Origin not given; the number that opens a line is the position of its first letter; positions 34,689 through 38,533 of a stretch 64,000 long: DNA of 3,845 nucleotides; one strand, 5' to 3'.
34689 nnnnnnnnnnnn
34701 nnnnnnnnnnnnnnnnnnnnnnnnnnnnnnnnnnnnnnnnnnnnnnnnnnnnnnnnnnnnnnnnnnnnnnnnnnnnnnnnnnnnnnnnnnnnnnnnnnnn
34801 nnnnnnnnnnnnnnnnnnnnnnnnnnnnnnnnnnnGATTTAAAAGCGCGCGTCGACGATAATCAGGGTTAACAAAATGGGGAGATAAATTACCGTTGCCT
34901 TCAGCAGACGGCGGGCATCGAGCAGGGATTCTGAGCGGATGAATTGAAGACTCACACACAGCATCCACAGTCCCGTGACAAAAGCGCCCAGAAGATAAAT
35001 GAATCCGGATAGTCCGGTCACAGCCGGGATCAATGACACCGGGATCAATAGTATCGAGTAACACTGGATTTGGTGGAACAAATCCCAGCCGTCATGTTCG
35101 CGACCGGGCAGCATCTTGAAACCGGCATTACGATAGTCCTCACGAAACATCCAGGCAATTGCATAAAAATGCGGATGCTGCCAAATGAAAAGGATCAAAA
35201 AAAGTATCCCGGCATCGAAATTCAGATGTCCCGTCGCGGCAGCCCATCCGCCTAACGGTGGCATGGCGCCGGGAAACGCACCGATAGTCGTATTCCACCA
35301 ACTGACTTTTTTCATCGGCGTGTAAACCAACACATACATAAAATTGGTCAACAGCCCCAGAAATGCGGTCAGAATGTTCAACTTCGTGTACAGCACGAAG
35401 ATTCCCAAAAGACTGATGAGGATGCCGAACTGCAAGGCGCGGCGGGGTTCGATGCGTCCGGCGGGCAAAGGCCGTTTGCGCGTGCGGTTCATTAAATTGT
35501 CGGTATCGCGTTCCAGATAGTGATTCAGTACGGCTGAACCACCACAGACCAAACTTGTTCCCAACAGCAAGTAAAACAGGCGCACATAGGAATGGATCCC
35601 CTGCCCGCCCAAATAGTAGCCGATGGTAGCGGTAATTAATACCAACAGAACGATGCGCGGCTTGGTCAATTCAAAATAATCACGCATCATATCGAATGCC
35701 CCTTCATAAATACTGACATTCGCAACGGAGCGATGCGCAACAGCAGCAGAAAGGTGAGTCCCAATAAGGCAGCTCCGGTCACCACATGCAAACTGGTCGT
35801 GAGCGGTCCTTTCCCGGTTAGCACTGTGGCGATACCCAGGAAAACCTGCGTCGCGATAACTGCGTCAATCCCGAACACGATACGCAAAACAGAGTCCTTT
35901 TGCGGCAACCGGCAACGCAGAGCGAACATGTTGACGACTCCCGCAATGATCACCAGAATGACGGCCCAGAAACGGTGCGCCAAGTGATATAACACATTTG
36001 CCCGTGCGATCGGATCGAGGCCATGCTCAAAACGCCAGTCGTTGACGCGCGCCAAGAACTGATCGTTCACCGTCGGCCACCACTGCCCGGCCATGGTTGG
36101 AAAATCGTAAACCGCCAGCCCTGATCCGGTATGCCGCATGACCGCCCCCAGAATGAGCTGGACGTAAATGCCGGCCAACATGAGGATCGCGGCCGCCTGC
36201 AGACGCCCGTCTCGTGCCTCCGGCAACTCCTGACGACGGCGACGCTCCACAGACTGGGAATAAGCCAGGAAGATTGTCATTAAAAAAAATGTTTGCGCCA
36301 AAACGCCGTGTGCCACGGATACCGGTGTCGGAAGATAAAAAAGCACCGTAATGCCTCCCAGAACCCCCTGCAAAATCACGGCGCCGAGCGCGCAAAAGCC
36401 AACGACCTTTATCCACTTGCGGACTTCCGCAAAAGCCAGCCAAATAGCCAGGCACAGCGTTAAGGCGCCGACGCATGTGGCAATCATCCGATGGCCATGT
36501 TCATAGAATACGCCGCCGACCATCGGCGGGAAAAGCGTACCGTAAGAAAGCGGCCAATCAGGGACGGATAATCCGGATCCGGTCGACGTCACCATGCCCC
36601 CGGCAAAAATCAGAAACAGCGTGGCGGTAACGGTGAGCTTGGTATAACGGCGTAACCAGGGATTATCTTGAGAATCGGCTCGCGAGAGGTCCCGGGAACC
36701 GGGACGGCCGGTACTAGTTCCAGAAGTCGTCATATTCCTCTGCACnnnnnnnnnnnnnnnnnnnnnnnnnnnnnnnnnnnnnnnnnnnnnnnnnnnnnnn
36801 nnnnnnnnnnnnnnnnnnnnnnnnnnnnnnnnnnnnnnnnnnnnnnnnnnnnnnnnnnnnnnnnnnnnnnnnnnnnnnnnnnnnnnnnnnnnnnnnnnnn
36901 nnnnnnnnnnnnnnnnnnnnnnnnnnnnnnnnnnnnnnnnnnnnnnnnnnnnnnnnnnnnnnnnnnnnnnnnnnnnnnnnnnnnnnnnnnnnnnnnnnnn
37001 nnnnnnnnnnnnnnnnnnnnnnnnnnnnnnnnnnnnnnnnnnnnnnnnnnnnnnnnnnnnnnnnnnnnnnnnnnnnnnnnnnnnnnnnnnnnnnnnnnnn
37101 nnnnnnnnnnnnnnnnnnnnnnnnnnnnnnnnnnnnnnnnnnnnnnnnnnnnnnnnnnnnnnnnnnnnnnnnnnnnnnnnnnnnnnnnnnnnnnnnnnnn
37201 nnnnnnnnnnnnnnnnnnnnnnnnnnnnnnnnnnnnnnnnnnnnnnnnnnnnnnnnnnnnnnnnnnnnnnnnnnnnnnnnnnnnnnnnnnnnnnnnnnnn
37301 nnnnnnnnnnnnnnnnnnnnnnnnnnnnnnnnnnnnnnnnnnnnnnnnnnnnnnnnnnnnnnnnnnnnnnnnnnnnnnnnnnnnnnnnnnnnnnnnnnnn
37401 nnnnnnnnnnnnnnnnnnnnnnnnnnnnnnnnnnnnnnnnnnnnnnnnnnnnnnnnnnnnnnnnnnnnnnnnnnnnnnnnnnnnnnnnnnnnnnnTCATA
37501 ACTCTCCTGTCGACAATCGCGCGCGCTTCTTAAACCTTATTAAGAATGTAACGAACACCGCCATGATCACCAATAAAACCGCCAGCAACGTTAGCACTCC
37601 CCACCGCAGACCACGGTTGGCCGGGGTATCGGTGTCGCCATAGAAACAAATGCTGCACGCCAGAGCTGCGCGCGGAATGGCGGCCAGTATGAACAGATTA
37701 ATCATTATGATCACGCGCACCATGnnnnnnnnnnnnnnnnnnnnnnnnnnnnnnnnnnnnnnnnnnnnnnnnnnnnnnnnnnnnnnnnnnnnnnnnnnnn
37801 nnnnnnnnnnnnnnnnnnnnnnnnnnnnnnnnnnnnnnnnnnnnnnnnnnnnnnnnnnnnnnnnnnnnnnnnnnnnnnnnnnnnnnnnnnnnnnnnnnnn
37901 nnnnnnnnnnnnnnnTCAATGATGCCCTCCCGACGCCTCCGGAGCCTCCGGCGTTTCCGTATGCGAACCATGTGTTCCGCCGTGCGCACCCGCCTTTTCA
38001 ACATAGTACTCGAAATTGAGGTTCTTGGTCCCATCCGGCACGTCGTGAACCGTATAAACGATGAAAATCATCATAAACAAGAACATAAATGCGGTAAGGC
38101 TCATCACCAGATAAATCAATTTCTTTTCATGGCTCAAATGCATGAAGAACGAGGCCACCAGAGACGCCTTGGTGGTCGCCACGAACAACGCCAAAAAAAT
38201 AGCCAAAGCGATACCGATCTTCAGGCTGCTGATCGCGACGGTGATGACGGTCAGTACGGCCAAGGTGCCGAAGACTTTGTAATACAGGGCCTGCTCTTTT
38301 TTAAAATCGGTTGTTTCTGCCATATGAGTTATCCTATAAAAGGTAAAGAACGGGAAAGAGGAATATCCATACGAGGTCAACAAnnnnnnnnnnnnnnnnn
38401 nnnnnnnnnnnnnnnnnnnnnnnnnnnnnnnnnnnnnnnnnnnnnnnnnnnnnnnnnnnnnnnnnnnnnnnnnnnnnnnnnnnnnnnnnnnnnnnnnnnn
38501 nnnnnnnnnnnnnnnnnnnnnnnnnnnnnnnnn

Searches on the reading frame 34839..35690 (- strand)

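Call 11: search_protein_families(library=pfam, proteins=[window:34839-35690:-], max_evalue=0.001)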
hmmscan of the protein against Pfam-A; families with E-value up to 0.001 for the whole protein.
window:34839-35690:- (283 aa): 1 family
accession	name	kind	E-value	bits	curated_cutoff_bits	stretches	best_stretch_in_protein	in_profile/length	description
PF01040.23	UbiA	-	8.9e-57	192.7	34.2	1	17-263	1-244/250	UbiA prenyltransferase family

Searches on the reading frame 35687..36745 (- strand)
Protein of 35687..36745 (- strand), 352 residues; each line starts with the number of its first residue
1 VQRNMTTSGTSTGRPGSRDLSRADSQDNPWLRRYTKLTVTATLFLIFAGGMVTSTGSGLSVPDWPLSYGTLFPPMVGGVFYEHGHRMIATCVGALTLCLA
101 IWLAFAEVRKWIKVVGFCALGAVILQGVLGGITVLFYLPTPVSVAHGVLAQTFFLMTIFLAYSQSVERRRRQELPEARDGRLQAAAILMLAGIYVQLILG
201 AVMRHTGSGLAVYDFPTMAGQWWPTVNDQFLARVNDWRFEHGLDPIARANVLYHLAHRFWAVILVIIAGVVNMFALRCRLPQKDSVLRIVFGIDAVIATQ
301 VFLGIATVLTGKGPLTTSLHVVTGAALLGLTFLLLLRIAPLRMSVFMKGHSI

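Call 11: search_protein_families(library=pfam, proteins=[window:35687-36745:-], max_evalue=0.001)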
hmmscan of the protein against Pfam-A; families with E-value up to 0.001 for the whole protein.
window:35687-36745:- (352 aa): 1 family
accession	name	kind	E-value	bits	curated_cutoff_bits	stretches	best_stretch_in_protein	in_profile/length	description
PF02628.20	COX15-CtaA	-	2e-37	129.4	29.9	2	80-331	76-321/322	Cytochrome oxidase assembly protein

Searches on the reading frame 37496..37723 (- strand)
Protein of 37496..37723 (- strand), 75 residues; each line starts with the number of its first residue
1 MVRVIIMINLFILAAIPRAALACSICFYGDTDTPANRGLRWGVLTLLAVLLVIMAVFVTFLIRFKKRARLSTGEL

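Call 11: search_protein_families(library=pfam, proteins=[window:37496-37723:-], max_evalue=0.001)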
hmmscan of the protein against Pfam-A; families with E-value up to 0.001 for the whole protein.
window:37496-37723:- (75 aa): 0 families

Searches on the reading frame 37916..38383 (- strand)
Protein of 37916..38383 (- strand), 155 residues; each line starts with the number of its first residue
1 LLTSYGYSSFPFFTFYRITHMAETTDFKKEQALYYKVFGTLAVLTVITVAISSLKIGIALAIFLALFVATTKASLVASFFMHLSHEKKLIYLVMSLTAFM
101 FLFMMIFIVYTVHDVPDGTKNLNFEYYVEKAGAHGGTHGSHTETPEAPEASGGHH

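Call 11: search_protein_families(library=pfam, proteins=[window:37916-38383:-], max_evalue=0.001)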
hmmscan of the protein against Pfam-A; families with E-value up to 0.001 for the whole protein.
window:37916-38383:- (155 aa): 1 family
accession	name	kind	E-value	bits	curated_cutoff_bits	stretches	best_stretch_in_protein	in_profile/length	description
PF03626.19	COX4_pro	-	3.1e-10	40.7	28.9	1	36-105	2-67/72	Prokaryotic Cytochrome C oxidase subunit IV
